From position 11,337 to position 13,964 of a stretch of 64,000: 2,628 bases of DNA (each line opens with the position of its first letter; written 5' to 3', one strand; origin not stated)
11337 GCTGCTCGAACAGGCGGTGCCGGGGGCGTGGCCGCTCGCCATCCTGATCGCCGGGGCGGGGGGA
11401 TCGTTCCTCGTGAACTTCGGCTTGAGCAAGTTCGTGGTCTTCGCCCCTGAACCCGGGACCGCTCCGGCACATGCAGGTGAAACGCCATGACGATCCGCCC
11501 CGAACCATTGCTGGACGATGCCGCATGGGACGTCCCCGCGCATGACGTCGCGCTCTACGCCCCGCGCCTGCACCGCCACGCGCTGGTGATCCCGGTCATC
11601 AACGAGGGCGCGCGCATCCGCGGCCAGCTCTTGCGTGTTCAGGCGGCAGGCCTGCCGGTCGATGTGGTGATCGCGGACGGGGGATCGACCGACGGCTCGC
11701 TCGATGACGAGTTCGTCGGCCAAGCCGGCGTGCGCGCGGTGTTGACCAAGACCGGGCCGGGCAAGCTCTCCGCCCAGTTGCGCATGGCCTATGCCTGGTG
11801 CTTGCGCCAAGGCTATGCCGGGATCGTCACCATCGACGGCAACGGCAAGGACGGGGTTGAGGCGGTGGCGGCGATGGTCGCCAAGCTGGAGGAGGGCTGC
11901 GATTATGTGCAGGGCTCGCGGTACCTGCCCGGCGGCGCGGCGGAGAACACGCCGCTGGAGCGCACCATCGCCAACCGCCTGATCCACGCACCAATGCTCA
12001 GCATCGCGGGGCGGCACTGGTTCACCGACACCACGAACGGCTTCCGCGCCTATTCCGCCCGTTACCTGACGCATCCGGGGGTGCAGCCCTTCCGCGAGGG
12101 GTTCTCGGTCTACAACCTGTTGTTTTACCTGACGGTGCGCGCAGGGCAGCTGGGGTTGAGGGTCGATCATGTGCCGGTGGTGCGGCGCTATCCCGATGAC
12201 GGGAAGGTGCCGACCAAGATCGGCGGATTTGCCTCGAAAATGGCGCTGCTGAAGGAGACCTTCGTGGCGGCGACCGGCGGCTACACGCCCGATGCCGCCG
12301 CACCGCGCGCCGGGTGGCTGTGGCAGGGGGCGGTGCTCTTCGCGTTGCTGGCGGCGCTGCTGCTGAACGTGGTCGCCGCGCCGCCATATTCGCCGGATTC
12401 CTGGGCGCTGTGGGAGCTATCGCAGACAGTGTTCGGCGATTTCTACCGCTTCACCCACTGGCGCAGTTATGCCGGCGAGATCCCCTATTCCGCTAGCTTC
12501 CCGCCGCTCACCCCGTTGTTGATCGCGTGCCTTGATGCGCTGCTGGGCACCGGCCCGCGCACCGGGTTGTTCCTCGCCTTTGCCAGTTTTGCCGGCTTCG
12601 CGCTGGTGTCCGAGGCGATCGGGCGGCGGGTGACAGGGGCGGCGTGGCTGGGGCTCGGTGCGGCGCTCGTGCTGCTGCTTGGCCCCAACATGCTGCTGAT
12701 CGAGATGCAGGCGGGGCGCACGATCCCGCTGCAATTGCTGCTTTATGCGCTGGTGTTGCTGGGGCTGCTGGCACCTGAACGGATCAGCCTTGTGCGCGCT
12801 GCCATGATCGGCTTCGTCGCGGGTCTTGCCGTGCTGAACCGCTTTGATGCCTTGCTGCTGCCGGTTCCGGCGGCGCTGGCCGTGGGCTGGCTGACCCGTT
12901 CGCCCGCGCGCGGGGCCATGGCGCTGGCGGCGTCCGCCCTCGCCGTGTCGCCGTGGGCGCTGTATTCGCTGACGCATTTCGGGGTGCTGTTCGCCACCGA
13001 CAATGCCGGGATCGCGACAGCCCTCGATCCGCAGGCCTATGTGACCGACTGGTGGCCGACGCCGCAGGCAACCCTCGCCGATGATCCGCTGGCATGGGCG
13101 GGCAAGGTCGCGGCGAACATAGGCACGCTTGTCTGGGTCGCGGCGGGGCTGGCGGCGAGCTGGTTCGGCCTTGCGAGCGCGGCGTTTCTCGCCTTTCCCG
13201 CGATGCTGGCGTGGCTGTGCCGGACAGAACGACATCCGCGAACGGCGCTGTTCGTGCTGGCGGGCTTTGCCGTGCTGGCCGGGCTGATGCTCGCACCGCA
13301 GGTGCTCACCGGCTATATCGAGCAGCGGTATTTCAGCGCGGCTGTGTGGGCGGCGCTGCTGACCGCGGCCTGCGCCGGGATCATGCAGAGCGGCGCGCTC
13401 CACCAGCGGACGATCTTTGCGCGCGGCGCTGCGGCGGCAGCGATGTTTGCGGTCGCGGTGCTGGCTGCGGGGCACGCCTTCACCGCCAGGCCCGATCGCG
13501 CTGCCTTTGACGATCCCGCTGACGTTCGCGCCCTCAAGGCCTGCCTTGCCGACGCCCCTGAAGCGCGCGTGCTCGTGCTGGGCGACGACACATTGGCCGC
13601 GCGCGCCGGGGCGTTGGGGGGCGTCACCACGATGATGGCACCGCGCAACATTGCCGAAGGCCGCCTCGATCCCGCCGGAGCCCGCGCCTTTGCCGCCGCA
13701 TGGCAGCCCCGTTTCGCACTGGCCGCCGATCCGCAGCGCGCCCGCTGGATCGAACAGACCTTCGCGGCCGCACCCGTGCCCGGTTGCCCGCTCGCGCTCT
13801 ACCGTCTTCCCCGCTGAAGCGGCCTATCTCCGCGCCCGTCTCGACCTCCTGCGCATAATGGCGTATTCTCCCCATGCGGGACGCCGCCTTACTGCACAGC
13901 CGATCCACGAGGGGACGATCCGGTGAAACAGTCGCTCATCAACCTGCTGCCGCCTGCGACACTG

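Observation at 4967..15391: Translationally coupled ~9-kb operon resembling a lipid-carrier-linked sugar remodelling and transfer pathway of unknown product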

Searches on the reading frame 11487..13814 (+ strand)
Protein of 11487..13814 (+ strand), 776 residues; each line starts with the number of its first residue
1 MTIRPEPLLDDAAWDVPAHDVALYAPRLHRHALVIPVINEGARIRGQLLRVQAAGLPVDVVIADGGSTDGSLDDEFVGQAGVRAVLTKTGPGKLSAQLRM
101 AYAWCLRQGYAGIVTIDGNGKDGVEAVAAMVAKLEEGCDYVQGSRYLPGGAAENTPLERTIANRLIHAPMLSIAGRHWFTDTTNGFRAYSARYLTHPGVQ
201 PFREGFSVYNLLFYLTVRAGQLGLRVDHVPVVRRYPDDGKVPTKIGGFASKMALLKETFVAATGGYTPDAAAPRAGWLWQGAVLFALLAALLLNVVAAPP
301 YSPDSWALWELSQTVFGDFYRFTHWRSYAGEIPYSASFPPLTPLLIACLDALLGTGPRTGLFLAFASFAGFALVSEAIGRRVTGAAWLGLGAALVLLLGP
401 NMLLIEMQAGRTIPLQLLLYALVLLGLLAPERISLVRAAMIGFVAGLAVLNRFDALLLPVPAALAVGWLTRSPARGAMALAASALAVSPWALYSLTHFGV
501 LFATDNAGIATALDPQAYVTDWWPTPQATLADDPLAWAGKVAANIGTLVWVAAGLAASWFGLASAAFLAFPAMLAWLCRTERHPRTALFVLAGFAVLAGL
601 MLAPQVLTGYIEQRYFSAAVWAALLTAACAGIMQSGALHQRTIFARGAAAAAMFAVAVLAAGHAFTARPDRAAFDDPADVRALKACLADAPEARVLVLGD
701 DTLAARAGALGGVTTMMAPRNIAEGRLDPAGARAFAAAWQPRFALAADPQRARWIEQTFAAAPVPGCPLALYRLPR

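Call 4: search_protein_families(library=pfam, proteins=[window:11487-13814:+], max_evalue=0.01)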
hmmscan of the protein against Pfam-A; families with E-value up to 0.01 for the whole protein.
window:11487-13814:+ (776 aa): 1 family
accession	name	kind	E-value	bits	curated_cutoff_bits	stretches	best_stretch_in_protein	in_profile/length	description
PF00535.33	Glycos_transf_2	-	0.00023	21.6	23.3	1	33-191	2-161/168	Glycosyl transferase family 2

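Call 5: search_protein_families(library=ncbifam, proteins=[window:11487-13814:+], max_evalue=0.01)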
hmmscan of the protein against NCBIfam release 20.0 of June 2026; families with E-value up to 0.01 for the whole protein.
window:11487-13814:+ (776 aa): 4 families
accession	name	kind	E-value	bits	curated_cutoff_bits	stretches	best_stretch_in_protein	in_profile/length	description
TIGR04182.1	glyco_TIGR04182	equivalog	1e-10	41.5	325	1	33-233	4-190/293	S-layer glycoprotein N-glycosyltransferase AglJ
NF058614.1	PPMAGASynPpgS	equivalog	5.4e-10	39.1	370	1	33-191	4-159/226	polyprenyl-phospho-N-acetylgalactosaminyl synthase PpgS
NF041391.1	DPhHxTase_Halo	equivalog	0.00027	20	375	1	112-192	71-148/213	dolichyl-phosphate hexose transferase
TIGR04283.1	glyco_like_mftF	equivalog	0.00084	19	182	1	33-87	3-56/221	TIGR04283 family arsenosugar biosynthesis glycosyltransferase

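Call 6: search_solved_structures(query=window:11487-13814:+, max_evalue=1)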
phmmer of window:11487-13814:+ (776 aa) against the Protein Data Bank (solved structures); distinct sequences matched with E-value up to 1: 3.
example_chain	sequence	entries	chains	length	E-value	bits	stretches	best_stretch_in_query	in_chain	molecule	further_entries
5mlz_A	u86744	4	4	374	0.0002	23.3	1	31-192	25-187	Dolichol monophosphate mannose synthase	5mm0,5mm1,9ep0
4jl3_A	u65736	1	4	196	0.023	16.5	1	518-641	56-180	Transcriptional regulator, TetR family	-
4jkz_A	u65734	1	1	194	0.03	16.1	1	518-641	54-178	Transcriptional regulator, TetR family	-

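Call 8: find_homologous_proteins(query=window:11487-13814:+, max_evalue=0.00001)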
Query window:11487-13814:+ (776 aa): 308 proteins with E <= 0.00001 among 8000 candidates; the best 120 are listed.
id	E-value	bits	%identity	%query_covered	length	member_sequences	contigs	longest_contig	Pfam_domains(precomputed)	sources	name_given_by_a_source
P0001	0.0e+0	1712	100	100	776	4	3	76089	-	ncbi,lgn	-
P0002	0.0e+0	1600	94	100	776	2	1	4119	-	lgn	-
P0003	0.0e+0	1341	80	100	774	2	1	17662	PF00535.33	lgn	-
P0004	0.0e+0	1334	81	100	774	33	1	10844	-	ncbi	-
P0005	0.0e+0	1334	81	100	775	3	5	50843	PF00535.33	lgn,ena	-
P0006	0.0e+0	1331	80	100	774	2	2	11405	-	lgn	-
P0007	0.0e+0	1330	80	100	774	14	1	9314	-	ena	-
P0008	0.0e+0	1327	80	100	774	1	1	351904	-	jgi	jgi:hypothetical protein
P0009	0.0e+0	1324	80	100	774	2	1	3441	PF00535.33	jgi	-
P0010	0.0e+0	1324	79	100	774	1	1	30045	-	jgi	-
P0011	0.0e+0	1322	80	100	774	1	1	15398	-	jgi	jgi:hypothetical protein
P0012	0.0e+0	1317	78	100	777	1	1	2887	-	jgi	jgi:hypothetical protein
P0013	0.0e+0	1315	79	100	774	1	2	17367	-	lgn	-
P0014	0.0e+0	1314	80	100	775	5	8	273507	-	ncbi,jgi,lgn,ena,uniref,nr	ncbi:glycosyltransferase family 2 protein [Erythrobacter donghaensis]|jgi:hypothetical protein|unire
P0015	0.0e+0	1314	78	100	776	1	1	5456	-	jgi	jgi:hypothetical protein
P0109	0.0e+0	1044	64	99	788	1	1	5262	PF00535.33,PF13231.13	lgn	-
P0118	2.2e-298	1010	62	98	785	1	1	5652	PF13231.13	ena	-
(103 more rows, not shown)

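Call 11: find_related_loci(query=A1, collection=genome_contigs, flank=10000)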
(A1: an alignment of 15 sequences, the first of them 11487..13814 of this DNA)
Query A1 (776 aa) in genome_contigs; peptide patterns used: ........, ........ (x = any residue, [..] = any of these).
485 stretches matched a pattern; 444 encode a relative of the query (tblastn E <= 1e-3); the best 80 are kept; 80 distinct loci.
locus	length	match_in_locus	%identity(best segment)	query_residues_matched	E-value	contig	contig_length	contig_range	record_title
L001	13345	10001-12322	79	1-776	0e+0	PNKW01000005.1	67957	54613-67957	MAG: Erythrobacter sp. isolate PB2.004 PB2_1000246_67957, whole genome shotgun sequence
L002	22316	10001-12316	79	1-774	0e+0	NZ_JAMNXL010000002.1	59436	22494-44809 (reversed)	MAG: Erythrobacter sp. isolate gw_gwSRR_metabat.9 gw_C121, whole genome shotgun sequence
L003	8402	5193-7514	80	1-776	0e+0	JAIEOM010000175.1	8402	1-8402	MAG: Sphingomonadales bacterium isolate co.spades.DASTOOL.1kb_104 c_000000422382, whole genome shotgun sequence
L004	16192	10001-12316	80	1-774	0e+0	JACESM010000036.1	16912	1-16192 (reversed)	MAG: Porphyrobacter sp. isolate MCMED-G16 Porphyrobacter-MCMED-G16-C36, whole genome shotgun sequence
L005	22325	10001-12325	78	1-776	0e+0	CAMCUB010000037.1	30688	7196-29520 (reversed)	MAG: Erythrobacter sanguineus isolate MsE-30jul19-131 genome assembly, contig: MsE-30jul19-C1884, whole genome shotgun s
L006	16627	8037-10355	77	1-774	0e+0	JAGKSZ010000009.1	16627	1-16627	MAG: Porphyrobacter sp. isolate bin-4 contig-192, whole genome shotgun sequence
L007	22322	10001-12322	80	1-776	0e+0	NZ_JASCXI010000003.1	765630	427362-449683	Erythrobacter oryzae strain COR-2 COR-2.00003, whole genome shotgun sequence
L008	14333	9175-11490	80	1-774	0e+0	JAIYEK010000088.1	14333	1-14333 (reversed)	MAG: Erythrobacteraceae bacterium isolate H1_MAG_00064 pond_H1_MAG_00064_000000000333, whole genome shotgun sequence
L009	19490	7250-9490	77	1-776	0e+0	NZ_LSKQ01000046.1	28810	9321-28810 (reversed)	Erythrobacter sp. CCH5-A1 CCH5-A1_contig46, whole genome shotgun sequence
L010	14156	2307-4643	72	1-775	0e+0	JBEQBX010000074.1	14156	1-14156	MAG: Porphyrobacter sp. isolate 05_S201.rosella_refine.118_0 NODE_2098_length_14156_cov_3.030722, whole genome shotgun s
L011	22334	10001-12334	72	1-774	0e+0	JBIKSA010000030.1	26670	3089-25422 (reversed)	MAG: Erythrobacter sp. isolate ME2015-06-19_3300044640_group6_bin157 Rohwer_bin2009_scaffold_118_c2, whole genome shotgu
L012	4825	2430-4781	68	1-776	0e+0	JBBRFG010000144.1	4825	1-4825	MAG: Sphingomonadales bacterium isolate Co_metawrap_2553 Cmw_2553_k141_6722445_length_4825_cov_37.9257, whole genome sho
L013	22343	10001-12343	71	1-774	0e+0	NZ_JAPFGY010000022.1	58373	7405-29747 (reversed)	Erythrobacter sp. WG NODE_22_length_58373_cov_77.385447, whole genome shotgun sequence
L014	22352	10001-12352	67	1-776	0e+0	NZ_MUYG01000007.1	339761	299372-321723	Erythrobacter donghaensis strain DSM 16220 DSM16220_5_339761, whole genome shotgun sequence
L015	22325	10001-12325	80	1-776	0e+0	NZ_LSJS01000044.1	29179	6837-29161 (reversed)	Erythrobacter donghaensis strain CCH17-B8 CCH17-B8_contig55, whole genome shotgun sequence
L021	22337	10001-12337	62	9-775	0e+0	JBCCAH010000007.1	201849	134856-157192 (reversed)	MAG: Pseudomonadota bacterium isolate P01_A01_bin.136 k141_1069870_length_201849_cov_179.9943, whole genome shotgun sequ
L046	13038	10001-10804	71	1-268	5e-121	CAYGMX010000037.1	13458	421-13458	MAG TPA_asm: uncultured Loktanella sp. isolate ERP117304_co1_201 genome assembly, contig: NODE_4426_length_13458_cov_8.4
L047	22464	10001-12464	72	10-774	2e-119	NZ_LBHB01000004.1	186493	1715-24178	Aurantiacibacter luteus strain KA37 contig4, whole genome shotgun sequence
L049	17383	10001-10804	71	1-268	3e-116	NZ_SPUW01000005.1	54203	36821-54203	Pseudooceanicola onchidii strain XY-99 NODE_5_length_54203_cov_149.474335, whole genome shotgun sequence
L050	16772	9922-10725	68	1-268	4e-116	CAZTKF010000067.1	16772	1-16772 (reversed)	MAG TPA_asm: uncultured Loktanella sp. isolate SRP342821_co1_107 genome assembly, contig: NODE_2610_length_16772_cov_25.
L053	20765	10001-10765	70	14-268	1e-114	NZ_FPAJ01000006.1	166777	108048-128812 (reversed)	Sulfitobacter marinus strain DSM 23422, whole genome shotgun sequence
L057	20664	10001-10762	73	14-267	4e-113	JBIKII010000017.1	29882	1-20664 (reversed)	MAG: Caulobacter sp. isolate ME2014-05-30_3300043465_group5_bin127 Rohwer_bin1851_scaffold_737_c1, whole genome shotgun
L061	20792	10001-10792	68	5-268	4e-110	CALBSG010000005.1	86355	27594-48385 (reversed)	MAG TPA_asm: uncultured Rhodobacteraceae bacterium isolate SRR6231161_bin.63_CONCOCT_v1.1_MAG genome assembly, contig: E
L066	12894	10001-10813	67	1-268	4e-109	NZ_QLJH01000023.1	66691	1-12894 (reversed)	Sphingomonas sp. S-NIH.Pt15_0812 NODE_23, whole genome shotgun sequence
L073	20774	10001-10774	66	11-268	2e-106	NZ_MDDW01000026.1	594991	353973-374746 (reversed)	Rhizobium sp. LCM 4573 contig_5, whole genome shotgun sequence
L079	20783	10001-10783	66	10-270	2e-105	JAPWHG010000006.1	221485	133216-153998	Sphingomonadaceae bacterium G21617-S1 NODE_6_length_221485_cov_97.4132, whole genome shotgun sequence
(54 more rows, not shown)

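Call 15: search_protein_families(library=pfam, proteins=[L057:2253-3779:-, L057:4183-5547:+, L057:4045-5070:-, L057:10776-12638:-, L057:10914-12689:+, L057:12652-13485:-, L057:13513-14553:-, L057:1198-2256:-, L057:3030-4166:+, L057:7400-8395:+], max_evalue=0.001)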
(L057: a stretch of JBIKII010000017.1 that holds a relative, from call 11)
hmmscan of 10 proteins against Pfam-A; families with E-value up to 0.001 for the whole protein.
L057:2253-3779:- (508 aa): 1 family
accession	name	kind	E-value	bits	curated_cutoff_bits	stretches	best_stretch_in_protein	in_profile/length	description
PF00908.23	dTDP_sugar_isom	-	1e-63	214.5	27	1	323-494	2-167/168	dTDP-4-dehydrorhamnose 3,5-epimerase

L057:4183-5547:+ (454 aa): 0 families

L057:4045-5070:- (341 aa): 0 families

L057:10776-12638:- (620 aa): 4 families
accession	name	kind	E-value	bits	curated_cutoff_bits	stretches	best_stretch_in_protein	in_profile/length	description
PF00005.33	ABC_tran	-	5.5e-31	108.4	25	1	396-547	2-137/137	ABC transporter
PF00664.28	ABC_membrane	-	4.1e-16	59.9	28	1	86-288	33-236/274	ABC transporter transmembrane region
PF02463.25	SMC_N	-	1.6e-06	28.1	40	1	518-589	136-211/220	RecF/RecN/SMC N terminal domain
PF13555.12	AAA_29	-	0.00043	20.4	27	0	407-433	24-50/61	P-loop containing region of AAA domain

L057:10914-12689:+ (591 aa): 0 families

L057:12652-13485:- (277 aa): 0 families

L057:13513-14553:- (346 aa): 9 families
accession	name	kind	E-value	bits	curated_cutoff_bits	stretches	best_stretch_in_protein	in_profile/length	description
PF01370.27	Epimerase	-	2.5e-57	194.5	20.9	1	3-261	1-240/240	NAD dependent epimerase/dehydratase family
PF16363.11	GDP_Man_Dehyd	-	1.9e-55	189.1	27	1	5-322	2-330/332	GDP-mannose 4,6 dehydratase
PF01073.25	3Beta_HSD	-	4.7e-16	59.1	22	1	5-160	2-158/280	3-beta hydroxysteroid dehydrogenase/isomerase family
PF02719.21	Polysacc_synt_2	-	2e-13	50.6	20.2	1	3-176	1-168/293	Polysaccharide biosynthesis protein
PF04321.23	RmlD_sub_bind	-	3.7e-12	46.4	27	1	1-160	1-137/287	RmlD substrate binding domain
PF13460.12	NAD_binding_10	-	1.1e-09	38.9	27.2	1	7-153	1-125/184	NAD(P)H-binding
PF05368.20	NmrA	-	2.2e-08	34.5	27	1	2-289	4-244/298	NmrA-like family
PF08659.16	KR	-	2e-05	25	22.6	1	4-134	4-147/180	KR domain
PF00106.31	adh_short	-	0.00042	20.3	26.6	1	3-106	3-114/195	short chain dehydrogenase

L057:1198-2256:- (352 aa): 7 families
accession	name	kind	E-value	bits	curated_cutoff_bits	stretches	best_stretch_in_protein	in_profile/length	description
PF16363.11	GDP_Man_Dehyd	-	6.9e-86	289.1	27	1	4-319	1-331/332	GDP-mannose 4,6 dehydratase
PF01370.27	Epimerase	-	1.5e-71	241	20.9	1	4-249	2-240/240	NAD dependent epimerase/dehydratase family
PF04321.23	RmlD_sub_bind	-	2.1e-16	60.3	27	1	1-173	1-141/287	RmlD substrate binding domain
PF01073.25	3Beta_HSD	-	7.1e-12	45.4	22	1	4-235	1-227/280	3-beta hydroxysteroid dehydrogenase/isomerase family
PF02719.21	Polysacc_synt_2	-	1.5e-11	44.5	20.2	1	3-113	1-118/293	Polysaccharide biosynthesis protein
PF07993.18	NAD_binding_4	-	1.2e-07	31.6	20.1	1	74-185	90-205/258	Male sterility protein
PF00106.31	adh_short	-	3.1e-05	24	26.6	0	4-65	4-65/195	short chain dehydrogenase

L057:3030-4166:+ (378 aa): 6 families
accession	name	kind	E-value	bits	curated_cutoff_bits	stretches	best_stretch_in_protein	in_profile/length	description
PF13692.12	Glyco_trans_1_4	-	3.3e-26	92.7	27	1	198-334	3-139/142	Glycosyl transferases group 1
PF00534.26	Glycos_transf_1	-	7.3e-23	81.4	26.4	1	199-333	18-154/172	Glycosyl transferases group 1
PF13579.12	Glyco_trans_4_4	-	3.1e-11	44.3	29.7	1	35-176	15-155/158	Glycosyl transferase 4-like domain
PF13439.12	Glyco_transf_4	-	2.5e-05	24.8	28.5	1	32-165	13-150/170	Glycosyltransferase Family 4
PF13477.12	Glyco_trans_4_2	-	4.3e-05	24.1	23.4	1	32-155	18-138/139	Glycosyl transferase 4-like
PF20706.3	GT4-conflict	-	0.00021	20.8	26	1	197-354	198-356/385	Family 4 Glycosyltransferase in conflict systems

L057:7400-8395:+ (331 aa): 0 families

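Call 19: search_protein_families(library=pfam, proteins=[L046:10853-12499:+, L073:10797-12821:+, L061:10792-12612:-, L053:10793-13924:-, L049:8010-9569:+, L066:10831-12414:+, L079:10801-12477:+, L021:12348-14018:-, L050:12594-13979:-, L047:10881-12497:+], max_evalue=0.01)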
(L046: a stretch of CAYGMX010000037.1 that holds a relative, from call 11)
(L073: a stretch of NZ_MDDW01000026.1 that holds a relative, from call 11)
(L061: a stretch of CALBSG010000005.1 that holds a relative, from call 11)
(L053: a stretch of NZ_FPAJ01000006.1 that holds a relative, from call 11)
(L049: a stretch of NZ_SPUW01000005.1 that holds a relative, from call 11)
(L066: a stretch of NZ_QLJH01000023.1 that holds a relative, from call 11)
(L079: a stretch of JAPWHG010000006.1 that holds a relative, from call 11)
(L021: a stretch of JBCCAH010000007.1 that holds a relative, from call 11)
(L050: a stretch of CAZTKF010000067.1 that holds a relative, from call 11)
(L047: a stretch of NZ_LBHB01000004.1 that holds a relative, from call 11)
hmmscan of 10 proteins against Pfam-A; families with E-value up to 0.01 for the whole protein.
L046:10853-12499:+ (548 aa): 0 families

L073:10797-12821:+ (674 aa): 0 families

L061:10792-12612:- (606 aa): 0 families

L053:10793-13924:- (1043 aa): 0 families

L049:8010-9569:+ (519 aa): 0 families

L066:10831-12414:+ (527 aa): 1 family
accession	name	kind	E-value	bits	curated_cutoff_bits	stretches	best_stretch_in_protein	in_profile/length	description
PF10101.14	DUF2339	-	0.0022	17.2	33.6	1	170-372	142-323/659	Predicted membrane protein (DUF2339)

L079:10801-12477:+ (558 aa): 0 families

L021:12348-14018:- (556 aa): 1 family
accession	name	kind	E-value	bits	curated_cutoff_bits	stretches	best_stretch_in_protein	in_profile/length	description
PF00474.23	SSF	-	8.7e-54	183.4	22.8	1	68-475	1-404/406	Sodium:solute symporter family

L050:12594-13979:- (461 aa): 0 families

L047:10881-12497:+ (538 aa): 0 families
